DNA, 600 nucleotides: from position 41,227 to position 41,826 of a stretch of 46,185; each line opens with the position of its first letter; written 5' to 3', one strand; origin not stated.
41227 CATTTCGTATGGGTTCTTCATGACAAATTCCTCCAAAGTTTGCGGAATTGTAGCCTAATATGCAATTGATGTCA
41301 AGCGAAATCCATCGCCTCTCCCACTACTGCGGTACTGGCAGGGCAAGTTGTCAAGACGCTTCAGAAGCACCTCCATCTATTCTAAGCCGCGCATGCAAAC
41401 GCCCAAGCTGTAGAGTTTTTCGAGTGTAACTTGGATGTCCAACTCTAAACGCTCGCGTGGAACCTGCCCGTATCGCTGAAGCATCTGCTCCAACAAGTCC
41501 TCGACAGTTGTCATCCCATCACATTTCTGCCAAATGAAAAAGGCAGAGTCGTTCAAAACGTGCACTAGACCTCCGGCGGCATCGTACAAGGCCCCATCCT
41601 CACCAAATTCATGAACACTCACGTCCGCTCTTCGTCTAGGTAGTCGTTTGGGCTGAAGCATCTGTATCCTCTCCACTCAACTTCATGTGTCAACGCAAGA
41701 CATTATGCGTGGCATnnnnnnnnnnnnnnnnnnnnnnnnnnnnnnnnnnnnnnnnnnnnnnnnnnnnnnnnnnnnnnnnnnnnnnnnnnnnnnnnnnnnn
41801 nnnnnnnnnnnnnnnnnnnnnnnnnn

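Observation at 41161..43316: RiPP-like cluster with a PqqD RRE but no known maturase: C45 Ntn acyltransferase/peptidase + soluble S24/S26-like peptidase + PqqD + 28-aa peptide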

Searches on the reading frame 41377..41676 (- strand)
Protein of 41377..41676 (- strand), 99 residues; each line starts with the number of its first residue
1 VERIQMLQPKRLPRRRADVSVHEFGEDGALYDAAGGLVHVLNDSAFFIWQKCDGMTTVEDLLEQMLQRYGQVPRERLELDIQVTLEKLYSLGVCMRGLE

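Call 3: search_protein_families(library=pfam, proteins=[window:41377-41676:-], max_evalue=0.1)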
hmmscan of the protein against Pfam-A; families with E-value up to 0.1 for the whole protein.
window:41377-41676:- (99 aa): 2 families
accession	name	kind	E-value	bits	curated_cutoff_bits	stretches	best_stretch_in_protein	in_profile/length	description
PF05402.18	PqqD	-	4.2e-14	53.1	23.4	1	30-92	4-65/67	Coenzyme PQQ synthesis protein D (PqqD)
PF12053.14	Par3_HAL_N_term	-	0.076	13.7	21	0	53-83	18-48/83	N-terminal of Par3 and HAL proteins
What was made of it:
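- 41377..41661 (-): PqqD-family RiPP recognition element, 94 aa. An alternative GTG start at 41676 gives 99 aa. PF05402 at 53 bits (call 3).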

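Call 5: search_protein_families(library=ncbifam, proteins=[window:41377-41676:-], max_evalue=0.1)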
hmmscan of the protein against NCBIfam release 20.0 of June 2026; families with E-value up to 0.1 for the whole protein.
window:41377-41676:- (99 aa): 6 families
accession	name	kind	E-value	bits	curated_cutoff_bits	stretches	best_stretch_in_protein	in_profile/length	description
TIGR04248.1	SCM_PqqD_rel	equivalog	4.4e-09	36.4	100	1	23-92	11-79/84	SynChlorMet cassette protein ScmD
TIGR03859.1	PQQ_PqqD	equivalog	9.7e-07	28.6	46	1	38-89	26-75/81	pyrroloquinoline quinone biosynthesis peptide chaperone PqqD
NF002535.0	PRK02079.1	equivalog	2.3e-06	27.3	101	1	35-86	33-81/92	pyrroloquinoline quinone biosynthesis peptide chaperone PqqD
TIGR04353.1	PqqD_rel_X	equivalog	1.4e-05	26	35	1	24-92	1-71/74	HPr-rel-A system PqqD family peptide chaperone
NF033530.1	lasso_PqqD_Strm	exception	0.0023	18.1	70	1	17-93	2-77/78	lasso peptide biosynthesis PqqD family chaperone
TIGR04302.1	geo_PqqD_fam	equivalog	0.0052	17.2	100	1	34-92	42-98/102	GeoRSP system PqqD family peptide chaperone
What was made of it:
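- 41377..41661 (-): It is below threshold for ScmD, PqqD, the HPr-rel-A PqqD and lasso PqqD (call 5).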

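Call 8: find_encoding_contigs(protein=window:41377-41676:-, flank=10000, max_places=10)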
Protein window:41377-41676:- (99 aa): no gene with exactly this product is on record in the collection.

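Call 59: search_protein_families(library=padloc, proteins=[window:41377-41661:-], max_evalue=0.01)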
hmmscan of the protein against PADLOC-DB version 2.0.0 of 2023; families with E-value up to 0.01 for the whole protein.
window:41377-41661:- (94 aa): 0 families

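Call 86: search_solved_structures(query=A7, max_evalue=1, show_alignments=0)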
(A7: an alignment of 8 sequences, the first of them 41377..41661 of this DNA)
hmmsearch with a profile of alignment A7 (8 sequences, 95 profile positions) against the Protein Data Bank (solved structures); distinct sequences matched with E-value up to 1: 12.
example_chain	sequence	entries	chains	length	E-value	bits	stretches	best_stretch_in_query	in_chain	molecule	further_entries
5sxy_A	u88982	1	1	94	9.6e-05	25.3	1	39-93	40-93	Bifunctional coenzyme PQQ synthesis protein C/D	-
3g2b_A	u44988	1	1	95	0.00037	23.4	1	20-92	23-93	Coenzyme PQQ synthesis protein D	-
9x8z_B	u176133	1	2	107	0.0011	21.9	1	14-94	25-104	PqqD family protein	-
5vrd_D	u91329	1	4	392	0.0012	21.7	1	39-93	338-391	Bifunctional coenzyme PQQ synthesis protein C/D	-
5v1u_A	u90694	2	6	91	0.0047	19.8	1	15-92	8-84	TbiB1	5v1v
8uah_B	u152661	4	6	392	0.14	15.2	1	49-89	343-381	F-box/LRR-repeat protein 17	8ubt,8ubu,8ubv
6w66_B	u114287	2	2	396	0.14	15.1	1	49-89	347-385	F-box/LRR-repeat protein 17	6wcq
9x90_B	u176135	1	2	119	0.16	14.9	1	19-92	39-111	Lasso peptide biosynthesis PqqD family chaperone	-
2n3z_A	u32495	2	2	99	0.23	14.4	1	55-92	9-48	OR446 | De novo designed protein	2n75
6jx3_B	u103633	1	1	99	0.27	14.2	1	14-91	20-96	TfuB1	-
2lse_A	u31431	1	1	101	0.51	13.3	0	30-87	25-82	Four Helix Bundle Protein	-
2x49_A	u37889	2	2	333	0.97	12.4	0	48-88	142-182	INVASION PROTEIN INVA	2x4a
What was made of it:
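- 41377..41661 (-): A profile of orthologues hits PqqD, TbiB1 and TfuB1 in the PDB (call 86).
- On PqqD / RiPP recognition element (PF05402): A profile of 8 orthologues hits PqqD (5sxy, 3g2b) and lasso B1 (5v1u, 6jx3) (call 86).
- Checked: A profile of 8 orthologues hits PqqD and the lasso B1 proteins in the PDB (call 86).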

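Call 92: predict_structure(protein=window:41377-41661:-)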
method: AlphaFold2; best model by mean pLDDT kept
length: 94 residues; sequences in the alignment: 1
mean_pLDDT: 63.8   pTM: 0.52
mean pLDDT of the five models: 63.8, 45.7, 43.0, 39.5, 36.9
residues with pLDDT >= 90: 0; 70-90: 38; 50-70: 35; < 50: 21
segments of 3 or more residues with pLDDT < 50: 1-18, 92-94
pLDDT, mean of each block of 10 residues (from residue 1): 28 40 67 66 68 82 83 81 69 41
secondary structure, 60 per line:
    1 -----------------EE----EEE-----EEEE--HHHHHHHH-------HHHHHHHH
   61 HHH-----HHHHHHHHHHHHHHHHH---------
elements in order: E24-26 E32-35 H38-45 H53-63 H69-85

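Call 94: fold_search(model_id=the predicted structure, library=pdb)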
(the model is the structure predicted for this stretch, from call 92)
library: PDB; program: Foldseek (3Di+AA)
matches with E <= 10: 75; with E <= 0.001: 0
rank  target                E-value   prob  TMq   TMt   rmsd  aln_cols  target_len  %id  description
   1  5v1u_B                6.3e-02  1.00  0.60  0.64   3.7        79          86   20  TbiB1 in Complex with the TbiA(beta) Leader Peptide (released 2018-09-05)
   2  5v1u_D                7.1e-02  1.00  0.61  0.68   3.5        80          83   20  TbiB1 in Complex with the TbiA(beta) Leader Peptide (released 2018-09-05)
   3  5v1u_C                7.5e-02  1.00  0.62  0.67   3.8        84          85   20  TbiB1 in Complex with the TbiA(beta) Leader Peptide (released 2018-09-05)
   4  6jx3_B                9.0e-02  0.99  0.54  0.59   3.4        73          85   27  Lasso peptide synthetase B1 complexed with the leader peptide (released 2019-06-26)
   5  5v1v_A                1.5e-01  0.99  0.59  0.63   3.7        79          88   20  TbiB1 in Complex with the TbiA(alpha) Leader Peptide (released 2018-09-05)
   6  3g2b                  3.8e-01  0.84  0.54  0.57  10.6        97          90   15  crystal structure of PqqD from xanthomonas campestris (released 2009-09-01)
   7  5dpl_B                7.8e-01  0.94  0.55  0.11   3.2        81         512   11  The structure of PKMT2 from Rickettsia typhi in complex with AdoHcy (released 2016-08-10)
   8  5sxy_MODEL_1_A        1.3e+00  0.72  0.51  0.51   2.6        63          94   24  The solution NMR structure for the PqqD truncation of Methylobacterium extorquens PqqCD representing a functio (released 2017-05-24)
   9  3lcn_B                1.4e+00  0.66  0.38  0.37   6.6        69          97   16  Nab2:Gfd1 complex (released 2010-05-12)
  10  2oq1_A                1.6e+00  0.06  0.19  0.11  13.2        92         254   16  Tandem SH2 domains of ZAP-70 with 19-mer zeta1 peptide (released 2007-03-06)
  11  3lcn_A                1.7e+00  0.60  0.38  0.37   6.6        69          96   16  Nab2:Gfd1 complex (released 2010-05-12)
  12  1ihf_B                1.9e+00  0.72  0.34  0.34   1.4        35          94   23  INTEGRATION HOST FACTOR/DNA COMPLEX (released 1997-02-12)
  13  2jps_MODEL_1_A        2.0e+00  0.60  0.44  0.40   5.3        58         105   21  NAB2 N-terminal domain (released 2008-03-18)
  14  2ht0_B                2.3e+00  0.63  0.34  0.34   1.4        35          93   23  IHF bound to doubly nicked DNA (released 2006-11-28)
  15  1ouz_B                2.3e+00  0.60  0.34  0.34   1.5        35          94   23  Crystal structure of a mutant IHF (BetaE44A) complexed with a variant H' Site (T44A) (released 2003-07-15)
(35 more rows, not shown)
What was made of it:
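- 41377..41661 (-): The single-sequence model has a beta3-alpha3 topology, and its nearest structures are TbiB1/TfuB1 leader complexes (calls 92, 94).
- On PqqD / RiPP recognition element (PF05402): Its order is E-E-E-H-H-H, and the top Foldseek hits are TbiB1/TfuB1-leader complexes and PqqD (TM ~0.6, E 0.06) (calls 92, 94).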
